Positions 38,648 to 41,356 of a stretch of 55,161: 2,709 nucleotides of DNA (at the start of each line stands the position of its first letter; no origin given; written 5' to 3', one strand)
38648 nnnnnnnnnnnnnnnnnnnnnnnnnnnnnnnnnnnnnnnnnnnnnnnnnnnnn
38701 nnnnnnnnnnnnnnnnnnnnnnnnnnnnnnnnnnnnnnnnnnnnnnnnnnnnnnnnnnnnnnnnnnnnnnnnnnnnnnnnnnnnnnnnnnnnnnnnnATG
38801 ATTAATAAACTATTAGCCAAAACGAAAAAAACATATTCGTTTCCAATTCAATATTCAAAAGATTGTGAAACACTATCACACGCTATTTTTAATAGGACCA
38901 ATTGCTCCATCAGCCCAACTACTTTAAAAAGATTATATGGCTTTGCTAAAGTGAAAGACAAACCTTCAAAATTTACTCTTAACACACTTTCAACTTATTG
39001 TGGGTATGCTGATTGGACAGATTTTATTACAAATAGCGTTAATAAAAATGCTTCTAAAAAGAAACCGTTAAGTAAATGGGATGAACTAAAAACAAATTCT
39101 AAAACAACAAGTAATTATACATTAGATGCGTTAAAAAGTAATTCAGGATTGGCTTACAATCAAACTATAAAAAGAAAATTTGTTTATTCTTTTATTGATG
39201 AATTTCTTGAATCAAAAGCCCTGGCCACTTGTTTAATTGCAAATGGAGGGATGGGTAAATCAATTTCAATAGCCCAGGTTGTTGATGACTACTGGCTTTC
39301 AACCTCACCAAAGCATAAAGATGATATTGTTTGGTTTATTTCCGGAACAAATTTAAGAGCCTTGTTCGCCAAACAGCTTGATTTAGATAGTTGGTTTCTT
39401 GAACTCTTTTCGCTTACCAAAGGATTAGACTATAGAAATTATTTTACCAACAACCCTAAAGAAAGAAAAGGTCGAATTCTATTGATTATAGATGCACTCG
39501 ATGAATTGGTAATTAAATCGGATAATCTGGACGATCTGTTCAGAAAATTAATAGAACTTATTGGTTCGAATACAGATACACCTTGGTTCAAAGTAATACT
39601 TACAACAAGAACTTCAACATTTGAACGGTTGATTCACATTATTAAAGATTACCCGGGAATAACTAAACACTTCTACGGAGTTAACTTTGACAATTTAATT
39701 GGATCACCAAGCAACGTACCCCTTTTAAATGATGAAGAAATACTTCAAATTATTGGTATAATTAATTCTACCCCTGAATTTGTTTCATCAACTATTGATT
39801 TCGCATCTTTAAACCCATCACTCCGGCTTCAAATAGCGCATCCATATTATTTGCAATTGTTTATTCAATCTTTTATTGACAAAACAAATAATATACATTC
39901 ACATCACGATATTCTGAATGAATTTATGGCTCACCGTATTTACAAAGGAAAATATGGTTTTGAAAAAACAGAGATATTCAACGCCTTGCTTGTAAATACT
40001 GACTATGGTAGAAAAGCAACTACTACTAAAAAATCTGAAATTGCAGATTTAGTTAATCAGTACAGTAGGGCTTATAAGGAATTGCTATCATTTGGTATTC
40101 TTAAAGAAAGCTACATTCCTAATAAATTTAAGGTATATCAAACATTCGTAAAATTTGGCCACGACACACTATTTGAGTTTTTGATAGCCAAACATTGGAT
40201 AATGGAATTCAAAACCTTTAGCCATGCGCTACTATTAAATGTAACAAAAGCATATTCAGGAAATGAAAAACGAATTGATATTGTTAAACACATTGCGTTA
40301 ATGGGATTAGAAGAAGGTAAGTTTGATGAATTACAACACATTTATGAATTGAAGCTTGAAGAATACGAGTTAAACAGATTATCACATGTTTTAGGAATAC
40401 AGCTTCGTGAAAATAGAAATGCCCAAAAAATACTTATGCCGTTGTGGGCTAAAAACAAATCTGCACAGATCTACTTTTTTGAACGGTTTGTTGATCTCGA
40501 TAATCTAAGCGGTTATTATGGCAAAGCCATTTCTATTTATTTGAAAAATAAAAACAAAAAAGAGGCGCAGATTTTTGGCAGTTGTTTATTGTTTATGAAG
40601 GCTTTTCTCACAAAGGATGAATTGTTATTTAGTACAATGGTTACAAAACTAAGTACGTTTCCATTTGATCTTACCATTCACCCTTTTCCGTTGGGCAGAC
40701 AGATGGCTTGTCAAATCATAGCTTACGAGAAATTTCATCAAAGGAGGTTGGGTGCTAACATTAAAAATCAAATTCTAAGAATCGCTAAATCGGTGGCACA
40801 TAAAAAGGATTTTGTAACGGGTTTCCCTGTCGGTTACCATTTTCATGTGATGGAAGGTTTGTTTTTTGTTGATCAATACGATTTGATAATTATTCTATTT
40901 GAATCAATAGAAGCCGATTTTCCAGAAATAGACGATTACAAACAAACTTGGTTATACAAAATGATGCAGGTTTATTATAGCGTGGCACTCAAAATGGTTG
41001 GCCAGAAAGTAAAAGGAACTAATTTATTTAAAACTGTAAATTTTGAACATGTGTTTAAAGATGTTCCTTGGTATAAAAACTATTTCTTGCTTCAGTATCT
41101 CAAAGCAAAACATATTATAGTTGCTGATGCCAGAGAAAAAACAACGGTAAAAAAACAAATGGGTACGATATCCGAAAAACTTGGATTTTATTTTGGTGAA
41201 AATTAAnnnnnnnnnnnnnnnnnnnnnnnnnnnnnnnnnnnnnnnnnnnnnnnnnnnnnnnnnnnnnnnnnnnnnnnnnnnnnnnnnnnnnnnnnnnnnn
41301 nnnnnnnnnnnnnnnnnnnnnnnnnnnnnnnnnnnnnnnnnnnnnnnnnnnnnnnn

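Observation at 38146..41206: Divergent pair: small PD-(D/E)xK-like protein and HTH-NACHT/STAND NTPase, a candidate defence or signalling module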

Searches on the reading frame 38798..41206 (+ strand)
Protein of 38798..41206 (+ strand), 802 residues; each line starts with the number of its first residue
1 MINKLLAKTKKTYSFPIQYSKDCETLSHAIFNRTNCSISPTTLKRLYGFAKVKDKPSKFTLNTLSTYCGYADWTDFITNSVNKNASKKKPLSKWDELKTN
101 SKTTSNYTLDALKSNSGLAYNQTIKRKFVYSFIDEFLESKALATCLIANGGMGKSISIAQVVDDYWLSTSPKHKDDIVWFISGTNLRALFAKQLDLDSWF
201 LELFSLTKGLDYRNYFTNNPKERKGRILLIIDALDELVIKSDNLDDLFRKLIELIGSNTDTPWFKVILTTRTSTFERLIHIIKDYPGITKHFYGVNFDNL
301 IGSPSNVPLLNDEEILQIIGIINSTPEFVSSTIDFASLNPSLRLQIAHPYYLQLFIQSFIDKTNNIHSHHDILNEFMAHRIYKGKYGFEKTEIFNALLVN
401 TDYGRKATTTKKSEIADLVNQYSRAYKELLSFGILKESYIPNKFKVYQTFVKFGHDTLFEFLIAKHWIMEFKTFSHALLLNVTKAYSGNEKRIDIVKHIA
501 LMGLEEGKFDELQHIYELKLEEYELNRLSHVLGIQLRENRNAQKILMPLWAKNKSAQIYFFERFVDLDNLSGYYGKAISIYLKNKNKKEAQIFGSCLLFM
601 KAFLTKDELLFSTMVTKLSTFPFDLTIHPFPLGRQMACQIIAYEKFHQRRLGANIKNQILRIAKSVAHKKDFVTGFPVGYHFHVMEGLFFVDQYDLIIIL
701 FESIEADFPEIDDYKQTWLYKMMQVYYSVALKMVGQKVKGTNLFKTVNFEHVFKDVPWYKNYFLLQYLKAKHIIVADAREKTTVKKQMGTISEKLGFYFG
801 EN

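Call 3: search_protein_families(library=pfam, proteins=[window:38798-41206:+], max_evalue=1)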
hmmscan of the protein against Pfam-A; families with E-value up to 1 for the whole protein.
window:38798-41206:+ (802 aa): 5 families
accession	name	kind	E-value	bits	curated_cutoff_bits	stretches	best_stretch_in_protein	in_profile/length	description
PF05729.18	NACHT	-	0.00026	21.3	26.7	1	150-278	9-136/167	NACHT domain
PF24883.2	NPHP3_N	-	0.00089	19.9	24.8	1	221-271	120-164/164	Nephrocystin 3, N-terminal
PF20720.3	nSTAND3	-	0.017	15.3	27.2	1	186-283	45-123/155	Novel STAND NTPase 3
PF25199.1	nSTAND_NTPase5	-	0.054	13.8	34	0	123-188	19-84/145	Novel STAND NTPase 5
PF21151.2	CSN1_C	-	0.13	12.3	26.8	1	271-286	2-17/28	COP9 signalosome complex subunit 1, C-terminal helix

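Call 4: search_protein_families(library=padloc, proteins=[window:38798-41206:+], max_evalue=1)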
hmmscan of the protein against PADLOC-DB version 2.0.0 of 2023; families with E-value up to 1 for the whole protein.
window:38798-41206:+ (802 aa): 0 families

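Call 5: search_protein_families(library=ncbifam, proteins=[window:38798-41206:+], max_evalue=1)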
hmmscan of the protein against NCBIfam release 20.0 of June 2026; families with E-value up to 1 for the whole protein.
window:38798-41206:+ (802 aa): 0 families

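Call 9: find_homologous_proteins(query=window:38798-41206:+)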
Query window:38798-41206:+ (802 aa): 94 proteins with E <= 0.001 among 8000 candidates.
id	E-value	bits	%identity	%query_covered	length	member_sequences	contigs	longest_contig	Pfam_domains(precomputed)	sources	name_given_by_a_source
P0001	0.0e+0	1822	100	100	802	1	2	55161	-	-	-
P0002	0.0e+0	1621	88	100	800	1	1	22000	-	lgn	-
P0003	0.0e+0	1427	84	91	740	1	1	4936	-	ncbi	-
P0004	0.0e+0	1263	69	100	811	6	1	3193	-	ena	-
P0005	0.0e+0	1229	66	100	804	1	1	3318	-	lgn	-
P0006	0.0e+0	1148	64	96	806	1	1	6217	-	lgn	-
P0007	1.3e-138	482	34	100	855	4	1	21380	-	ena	-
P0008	5.2e-92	328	29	100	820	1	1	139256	-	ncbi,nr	ncbi:hypothetical protein E9993_16775 [Labilibacter sediminis]|nr:hypothetical protein E9993_16775 [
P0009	2.3e-82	296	30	89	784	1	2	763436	-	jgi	jgi:hypothetical protein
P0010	4.5e-78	282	31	73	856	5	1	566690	-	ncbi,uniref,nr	ncbi:NACHT domain-containing protein [Chitinophaga rhizosphaerae]|uniref:hypothetical protein n=1 Ta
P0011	5.4e-78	281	31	73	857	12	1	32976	-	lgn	-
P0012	4.0e-77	278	28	80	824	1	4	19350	-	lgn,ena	-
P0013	6.3e-77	278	30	73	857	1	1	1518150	-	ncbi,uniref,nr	ncbi:NACHT domain-containing protein [Chitinophaga sp. GCM10012297]|uniref:NACHT domain-containing p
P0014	7.0e-77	278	33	59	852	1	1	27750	-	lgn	-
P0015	5.1e-76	275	31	71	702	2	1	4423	-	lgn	-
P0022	9.2e-74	267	31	66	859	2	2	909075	PF05729.19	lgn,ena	-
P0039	2.1e-70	256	31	66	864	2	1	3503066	PF05729.19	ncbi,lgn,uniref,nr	ncbi:NACHT domain-containing NTPase [Chitinophaga sp. Cy-1792]|uniref:NACHT domain-containing protei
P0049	6.3e-69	251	32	65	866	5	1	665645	PF05729.19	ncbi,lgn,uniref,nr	ncbi:NACHT domain-containing NTPase [Chitinophaga sp. sic0106]|uniref:NACHT domain-containing protei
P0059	1.2e-66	244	32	64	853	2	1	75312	-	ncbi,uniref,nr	ncbi:hypothetical protein [Mucilaginibacter flavus]|uniref:hypothetical protein n=1 Tax=Mucilaginiba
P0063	1.1e-64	237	28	80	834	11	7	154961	-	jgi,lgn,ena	-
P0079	8.5e-50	188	27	65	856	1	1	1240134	PF05729.19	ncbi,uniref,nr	ncbi:NACHT domain-containing protein [Mucilaginibacter sp. UR6-1]|uniref:NACHT domain-containing pro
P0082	6.0e-45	172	27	58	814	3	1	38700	PF05729.19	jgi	jgi:hypothetical protein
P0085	2.6e-43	167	29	63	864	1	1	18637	PF05729.19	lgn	-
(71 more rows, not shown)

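Call 11: find_encoding_contigs(protein=P0002, flank=8000, max_places=3)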
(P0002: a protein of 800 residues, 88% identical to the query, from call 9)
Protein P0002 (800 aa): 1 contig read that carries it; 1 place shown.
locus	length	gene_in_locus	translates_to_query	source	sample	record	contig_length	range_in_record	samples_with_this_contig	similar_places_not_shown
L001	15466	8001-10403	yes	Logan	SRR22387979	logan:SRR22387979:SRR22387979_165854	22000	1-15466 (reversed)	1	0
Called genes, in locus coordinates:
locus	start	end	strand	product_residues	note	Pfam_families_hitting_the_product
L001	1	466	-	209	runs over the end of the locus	-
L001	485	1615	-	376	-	PF00004:AAA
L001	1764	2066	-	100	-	-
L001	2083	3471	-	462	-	-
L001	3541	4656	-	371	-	PF13191:AAA_16 (faint), PF00004:AAA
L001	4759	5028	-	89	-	-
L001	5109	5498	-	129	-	-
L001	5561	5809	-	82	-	PF09397:FtsK_gamma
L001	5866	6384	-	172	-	-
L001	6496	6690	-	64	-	-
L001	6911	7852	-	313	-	-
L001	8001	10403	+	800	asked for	-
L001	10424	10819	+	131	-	-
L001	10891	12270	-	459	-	PF17293:Arm-DNA-bind_5, PF13102:Phage_int_SAM_5, PF00589:Phage_integrase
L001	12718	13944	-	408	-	PF05922:Inhibitor_I9, PF00082:Peptidase_S8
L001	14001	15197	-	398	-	PF12671:Amidase_6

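Call 12: find_encoding_contigs(protein=P0007, flank=6000, max_places=3)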
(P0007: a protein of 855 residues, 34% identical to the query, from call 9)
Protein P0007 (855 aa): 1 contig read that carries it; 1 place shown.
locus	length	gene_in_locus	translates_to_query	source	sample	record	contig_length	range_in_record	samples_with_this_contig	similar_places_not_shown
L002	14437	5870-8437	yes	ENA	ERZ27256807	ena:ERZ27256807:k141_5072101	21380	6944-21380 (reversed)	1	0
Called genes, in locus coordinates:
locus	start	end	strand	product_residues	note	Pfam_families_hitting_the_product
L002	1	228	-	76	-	?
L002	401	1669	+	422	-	PF04389:Peptidase_M28 (faint), PF01546:Peptidase_M20, PF07687:M20_dimer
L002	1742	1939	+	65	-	PF01740:STAS (weak)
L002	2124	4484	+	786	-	PF00144:Beta-lactamase, PF01427:Peptidase_M15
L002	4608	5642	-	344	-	PF00034:Cytochrom_C (faint), PF13442:Cytochrome_CBB3 (faint)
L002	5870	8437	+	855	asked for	-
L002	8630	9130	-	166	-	-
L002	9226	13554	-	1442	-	PF04997:RNA_pol_Rpb1_1, PF00623:RNA_pol_Rpb1_2, PF04983:RNA_pol_Rpb1_3, PF05000:RNA_pol_Rpb1_4, PF04998:RNA_pol_Rpb1_5, PF01551:Peptidase_M23 (faint), PF21668:RPOC_hybrid (faint), PF25984:BSH_YknX (faint)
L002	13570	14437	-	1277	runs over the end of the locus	PF04563:RNA_pol_Rpb2_1, PF04561:RNA_pol_Rpb2_2, PF04565:RNA_pol_Rpb2_3, PF10385:RNA_pol_Rpb2_45, PF00562:RNA_pol_Rpb2_6, PF04560:RNA_pol_Rpb2_7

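Call 18: search_solved_structures(query=A1, max_evalue=1, show_alignments=2)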
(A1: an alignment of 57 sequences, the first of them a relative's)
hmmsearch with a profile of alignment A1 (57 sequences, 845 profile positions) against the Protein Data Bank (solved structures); distinct sequences matched with E-value up to 1: 10.
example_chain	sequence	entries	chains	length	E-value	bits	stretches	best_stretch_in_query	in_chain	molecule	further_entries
9mk9_B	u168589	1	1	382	0.0016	20.2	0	637-758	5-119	Interferon-induced protein with tetratricopeptide repeats 3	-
6mfv_A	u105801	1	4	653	0.048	15.4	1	774-832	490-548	tetratricopeptide repeat sensor PH0952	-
2wqh_A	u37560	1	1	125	0.067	14.9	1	688-796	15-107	CTPR3Y3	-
5h78_A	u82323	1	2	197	0.13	13.9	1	716-839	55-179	cAMP-dependent protein kinase type II-alpha regulatory subunit,DHR14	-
5cwh_A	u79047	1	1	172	0.17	13.5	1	710-839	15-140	Designed helical repeat protein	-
9k3s_C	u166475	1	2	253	0.37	12.4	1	147-171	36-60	Phosphate import ATP-binding protein PstB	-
9k3x_C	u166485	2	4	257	0.37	12.4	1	147-171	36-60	Phosphate import ATP-binding protein PstB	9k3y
8r9r_A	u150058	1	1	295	0.52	11.9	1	151-175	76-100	Flagellar biosynthesis protein FlhF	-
8a22_Bw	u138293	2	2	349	0.57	11.8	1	126-189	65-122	mS29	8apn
8apo_Bw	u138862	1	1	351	0.58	11.8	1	126-189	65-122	mS29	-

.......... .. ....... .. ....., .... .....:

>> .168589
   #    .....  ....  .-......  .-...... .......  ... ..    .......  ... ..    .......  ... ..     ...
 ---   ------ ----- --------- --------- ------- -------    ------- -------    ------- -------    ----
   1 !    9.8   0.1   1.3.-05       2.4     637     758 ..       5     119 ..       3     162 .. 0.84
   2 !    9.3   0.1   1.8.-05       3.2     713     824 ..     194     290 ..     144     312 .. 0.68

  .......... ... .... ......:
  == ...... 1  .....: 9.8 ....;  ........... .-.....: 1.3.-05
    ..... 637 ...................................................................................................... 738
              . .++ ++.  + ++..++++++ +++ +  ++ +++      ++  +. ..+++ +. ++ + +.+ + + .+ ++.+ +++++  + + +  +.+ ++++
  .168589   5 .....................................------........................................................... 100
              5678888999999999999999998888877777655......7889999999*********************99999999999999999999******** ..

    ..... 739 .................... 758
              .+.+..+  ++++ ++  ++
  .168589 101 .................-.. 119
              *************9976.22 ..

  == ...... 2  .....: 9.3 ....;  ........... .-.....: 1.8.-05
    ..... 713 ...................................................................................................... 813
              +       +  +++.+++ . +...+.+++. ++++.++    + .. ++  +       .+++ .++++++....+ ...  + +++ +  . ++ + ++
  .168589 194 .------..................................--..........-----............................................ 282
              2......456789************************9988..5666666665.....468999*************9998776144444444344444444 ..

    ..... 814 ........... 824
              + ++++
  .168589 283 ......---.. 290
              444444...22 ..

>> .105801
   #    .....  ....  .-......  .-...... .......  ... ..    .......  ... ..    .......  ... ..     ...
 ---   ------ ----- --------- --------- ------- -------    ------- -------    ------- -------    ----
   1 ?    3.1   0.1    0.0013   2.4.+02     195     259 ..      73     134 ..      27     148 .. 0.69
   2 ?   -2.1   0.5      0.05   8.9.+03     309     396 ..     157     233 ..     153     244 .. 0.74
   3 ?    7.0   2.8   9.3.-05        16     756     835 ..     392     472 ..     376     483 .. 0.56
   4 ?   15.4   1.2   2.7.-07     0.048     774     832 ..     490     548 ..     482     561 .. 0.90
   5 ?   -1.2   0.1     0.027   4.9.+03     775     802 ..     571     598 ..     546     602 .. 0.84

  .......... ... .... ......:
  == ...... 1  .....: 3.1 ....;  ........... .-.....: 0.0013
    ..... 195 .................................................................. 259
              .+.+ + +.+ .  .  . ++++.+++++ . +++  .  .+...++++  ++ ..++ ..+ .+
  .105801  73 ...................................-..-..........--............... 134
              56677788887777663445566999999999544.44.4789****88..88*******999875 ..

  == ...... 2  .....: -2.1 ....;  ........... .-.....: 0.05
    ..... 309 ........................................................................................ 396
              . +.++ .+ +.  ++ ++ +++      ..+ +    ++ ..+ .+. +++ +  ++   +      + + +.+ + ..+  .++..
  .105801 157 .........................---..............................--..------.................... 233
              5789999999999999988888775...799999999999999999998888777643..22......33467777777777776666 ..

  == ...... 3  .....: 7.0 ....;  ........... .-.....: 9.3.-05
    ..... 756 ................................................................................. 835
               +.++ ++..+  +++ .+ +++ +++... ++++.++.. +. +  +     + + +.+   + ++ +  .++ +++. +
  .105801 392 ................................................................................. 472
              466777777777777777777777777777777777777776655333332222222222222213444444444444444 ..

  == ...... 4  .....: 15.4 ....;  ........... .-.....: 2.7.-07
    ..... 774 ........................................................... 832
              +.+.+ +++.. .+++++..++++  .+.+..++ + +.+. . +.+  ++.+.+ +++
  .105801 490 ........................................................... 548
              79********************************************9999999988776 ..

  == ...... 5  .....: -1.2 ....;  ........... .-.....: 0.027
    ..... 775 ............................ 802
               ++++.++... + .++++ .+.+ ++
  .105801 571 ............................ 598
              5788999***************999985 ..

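Call 19: search_protein_families(library=pfam, alignment_id=A1, max_evalue=0.01)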
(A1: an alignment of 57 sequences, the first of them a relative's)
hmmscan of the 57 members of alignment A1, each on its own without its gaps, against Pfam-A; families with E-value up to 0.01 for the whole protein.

A. member 1, P0001 (802 aa): 2 families
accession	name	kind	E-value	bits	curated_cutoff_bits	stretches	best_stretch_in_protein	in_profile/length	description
PF05729.18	NACHT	-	0.00026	21.3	26.7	1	150-278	9-136/167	NACHT domain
PF24883.2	NPHP3_N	-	0.00089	19.9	24.8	0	221-271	120-164/164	Nephrocystin 3, N-terminal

B. families by the number of members that match (of 57 scanned): 18 families
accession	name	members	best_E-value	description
PF05729.18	NACHT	39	1.5e-06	NACHT domain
PF24883.2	NPHP3_N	22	9e-08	Nephrocystin 3, N-terminal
PF13401.12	AAA_22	7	0.00011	AAA domain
PF25199.1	nSTAND_NTPase5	7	0.00041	Novel STAND NTPase 5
PF20720.3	nSTAND3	6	0.00022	Novel STAND NTPase 3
PF13424.12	TPR_12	5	7.6e-05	Tetratricopeptide repeat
PF13181.12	TPR_8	3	0.00033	Tetratricopeptide repeat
PF07719.23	TPR_2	3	0.0052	Tetratricopeptide repeat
PF25651.1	Baculo_P15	1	8.8e-05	Baculovirus putative 15 kDa capsid protein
PF00515.34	TPR_1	1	0.00078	Tetratricopeptide repeat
PF04851.21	ResIII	1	0.0019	Type III restriction enzyme, res subunit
PF23558.1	TPR_P4H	1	0.002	Prolyl 4-hydroxylase peptide-substrate-binding domain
PF13245.12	AAA_19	1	0.0021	AAA domain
PF23910.1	DUF7252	1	0.0027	Domain of unknown function (DUF7252)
PF23101.1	Zf-C2H2_ZNF451_1st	1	0.0036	First Zinc fingers C2H2 type, ZNF451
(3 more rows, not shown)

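Call 23: find_related_loci(query=A2, collection=genome_contigs, flank=6000)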
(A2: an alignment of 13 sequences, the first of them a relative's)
Query A2 (802 aa) in genome_contigs; peptide patterns used: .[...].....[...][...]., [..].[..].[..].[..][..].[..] (x = any residue, [..] = any of these).
461 stretches matched a pattern; 277 encode a relative of the query (tblastn E <= 1e-3); the best 80 are kept; 80 distinct loci.
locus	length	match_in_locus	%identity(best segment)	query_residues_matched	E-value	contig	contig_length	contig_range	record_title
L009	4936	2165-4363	84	68-799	0e+0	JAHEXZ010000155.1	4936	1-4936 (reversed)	MAG: Bacteroidetes bacterium isolate nzgw116 NODE_70406_length_4937_cov_4.183347, whole genome shotgun sequence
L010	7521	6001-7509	47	1-505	2e-142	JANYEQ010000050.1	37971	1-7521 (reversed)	MAG: Bacteroidetes bacterium isolate 338R_metabinner_3 338R_k141_1549647, whole genome shotgun sequence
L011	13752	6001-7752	31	23-607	7e-83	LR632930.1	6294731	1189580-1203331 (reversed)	Chitinophaga pinensis isolate 3 genome assembly, chromosome: 1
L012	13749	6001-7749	31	23-607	7e-83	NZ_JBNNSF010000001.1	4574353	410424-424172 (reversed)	Chitinophaga sp. NPDC101104 NPDC101104_354_E10.ctg-0001, whole genome shotgun sequence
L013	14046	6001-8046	30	23-703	1e-83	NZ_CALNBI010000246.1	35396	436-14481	MAG: uncultured Chitinophaga sp. isolate SRR1561996_bin.93_CONCOCT_v1.1_MAG ERZ724032.988, whole genome shotgun sequence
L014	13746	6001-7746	30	23-607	6e-82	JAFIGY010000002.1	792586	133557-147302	MAG: Chitinophaga niabensis isolate HJP_bin28 k141_19958, whole genome shotgun sequence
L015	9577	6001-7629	31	23-568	1e-80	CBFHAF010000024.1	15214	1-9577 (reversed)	MAG TPA_asm: uncultured Chitinophaga sp. isolate SRR29654721_concoct_32 genome assembly, contig: ERZ27252565.1529, whole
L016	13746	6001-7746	30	23-607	6e-80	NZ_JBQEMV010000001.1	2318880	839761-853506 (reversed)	Chitinophaga sp. 22620 scaffold1, whole genome shotgun sequence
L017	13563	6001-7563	31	23-545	4e-80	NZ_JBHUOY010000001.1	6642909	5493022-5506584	Chitinophaga cymbidii strain KCTC 23738 velvet_auto_83_1, whole genome shotgun sequence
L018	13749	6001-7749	30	23-607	4e-79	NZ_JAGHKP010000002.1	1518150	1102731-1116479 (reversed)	Chitinophaga chungangae strain MAH-28 spades_K_17_127_2, whole genome shotgun sequence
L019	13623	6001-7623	31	2-543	4e-78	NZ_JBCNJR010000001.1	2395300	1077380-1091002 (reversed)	MAG: Chitinophaga sp. isolate SMAGNO2 Contig1, whole genome shotgun sequence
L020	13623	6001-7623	30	2-543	1e-77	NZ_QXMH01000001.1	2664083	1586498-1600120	Chitinophaga alhagiae strain T22 Scaffold1, whole genome shotgun sequence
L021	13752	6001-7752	29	23-607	9e-78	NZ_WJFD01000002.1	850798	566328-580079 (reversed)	Chitinophaga sp. SYP-B3965 NODE_2, whole genome shotgun sequence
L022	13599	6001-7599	31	11-543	1e-77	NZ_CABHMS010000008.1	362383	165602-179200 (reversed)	Chitinophaga vietnamensis strain BD 01, whole genome shotgun sequence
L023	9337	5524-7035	31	23-528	1e-77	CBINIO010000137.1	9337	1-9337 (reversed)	MAG TPA_asm: uncultured Chitinophaga sp. isolate SRR16817032_metabat2_12 genome assembly, contig: ERZ27393366.2064, whol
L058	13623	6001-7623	30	11-543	2e-72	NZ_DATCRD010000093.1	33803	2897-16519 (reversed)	MAG: Chitinophaga sp. isolate SMAG_U7270 k141_827847, whole genome shotgun sequence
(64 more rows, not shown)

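Call 47: find_encoding_contigs(protein=P0004, flank=3000, max_places=3)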
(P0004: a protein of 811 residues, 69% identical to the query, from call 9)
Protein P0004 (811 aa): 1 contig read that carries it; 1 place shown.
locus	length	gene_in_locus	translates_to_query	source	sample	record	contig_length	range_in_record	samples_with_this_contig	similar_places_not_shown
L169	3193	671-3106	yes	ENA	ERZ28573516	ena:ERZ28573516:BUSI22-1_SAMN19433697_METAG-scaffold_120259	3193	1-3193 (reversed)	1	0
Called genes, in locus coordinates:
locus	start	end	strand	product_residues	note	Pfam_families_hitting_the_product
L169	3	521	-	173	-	?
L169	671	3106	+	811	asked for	-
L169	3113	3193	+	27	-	?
